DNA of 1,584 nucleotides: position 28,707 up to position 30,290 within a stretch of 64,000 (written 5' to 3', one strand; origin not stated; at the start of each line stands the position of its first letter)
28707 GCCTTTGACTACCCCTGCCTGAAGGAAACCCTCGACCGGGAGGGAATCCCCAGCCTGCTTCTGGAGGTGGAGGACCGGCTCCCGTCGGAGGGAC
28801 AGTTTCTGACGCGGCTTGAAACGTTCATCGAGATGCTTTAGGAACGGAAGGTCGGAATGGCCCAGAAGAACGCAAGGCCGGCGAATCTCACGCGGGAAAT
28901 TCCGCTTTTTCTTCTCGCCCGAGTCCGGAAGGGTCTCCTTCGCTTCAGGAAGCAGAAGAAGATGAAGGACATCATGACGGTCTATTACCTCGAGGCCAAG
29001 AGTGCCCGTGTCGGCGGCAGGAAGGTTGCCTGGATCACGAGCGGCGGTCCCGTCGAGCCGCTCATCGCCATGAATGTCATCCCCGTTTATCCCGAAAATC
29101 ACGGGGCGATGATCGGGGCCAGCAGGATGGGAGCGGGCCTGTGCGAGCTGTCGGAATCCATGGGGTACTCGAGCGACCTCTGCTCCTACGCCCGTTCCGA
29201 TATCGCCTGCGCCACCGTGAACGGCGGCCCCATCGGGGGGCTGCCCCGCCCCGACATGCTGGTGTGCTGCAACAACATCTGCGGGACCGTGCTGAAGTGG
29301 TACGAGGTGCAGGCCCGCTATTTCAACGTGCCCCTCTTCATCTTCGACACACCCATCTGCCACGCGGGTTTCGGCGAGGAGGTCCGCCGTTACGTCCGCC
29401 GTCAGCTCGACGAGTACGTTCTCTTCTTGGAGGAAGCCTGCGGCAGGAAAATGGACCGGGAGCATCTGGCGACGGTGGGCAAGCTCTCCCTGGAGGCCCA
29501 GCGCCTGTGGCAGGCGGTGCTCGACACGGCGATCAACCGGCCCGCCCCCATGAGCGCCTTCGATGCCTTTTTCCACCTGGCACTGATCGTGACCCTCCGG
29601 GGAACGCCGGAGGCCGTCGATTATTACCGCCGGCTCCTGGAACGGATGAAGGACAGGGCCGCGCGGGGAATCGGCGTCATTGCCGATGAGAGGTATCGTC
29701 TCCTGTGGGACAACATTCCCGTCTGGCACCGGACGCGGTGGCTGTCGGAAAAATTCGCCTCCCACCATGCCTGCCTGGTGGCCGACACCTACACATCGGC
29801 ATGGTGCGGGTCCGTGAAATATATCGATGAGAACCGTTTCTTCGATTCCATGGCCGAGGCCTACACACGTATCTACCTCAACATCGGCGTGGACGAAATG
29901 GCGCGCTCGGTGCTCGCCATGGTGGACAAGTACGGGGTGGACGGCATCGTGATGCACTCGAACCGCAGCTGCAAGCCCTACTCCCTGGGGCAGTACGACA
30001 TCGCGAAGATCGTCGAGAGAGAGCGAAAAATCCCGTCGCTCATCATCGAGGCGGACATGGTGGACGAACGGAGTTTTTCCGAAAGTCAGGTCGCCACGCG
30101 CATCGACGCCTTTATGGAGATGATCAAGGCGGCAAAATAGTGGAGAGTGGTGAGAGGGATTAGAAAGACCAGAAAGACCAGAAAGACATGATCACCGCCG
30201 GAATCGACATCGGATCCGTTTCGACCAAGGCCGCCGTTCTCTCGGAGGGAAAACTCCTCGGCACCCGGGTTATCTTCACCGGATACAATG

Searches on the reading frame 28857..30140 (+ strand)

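Call 47: search_protein_families(library=pfam, proteins=[window:28857-30140:+], max_evalue=0.00001)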
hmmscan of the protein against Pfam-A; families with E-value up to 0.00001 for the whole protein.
window:28857-30140:+ (427 aa): 1 family
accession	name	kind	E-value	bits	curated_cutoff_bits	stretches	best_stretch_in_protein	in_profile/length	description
PF06050.19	HGD-D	-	4.8e-78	263.5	28.4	1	65-423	5-342/342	2-hydroxyglutaryl-CoA dehydratase, D-component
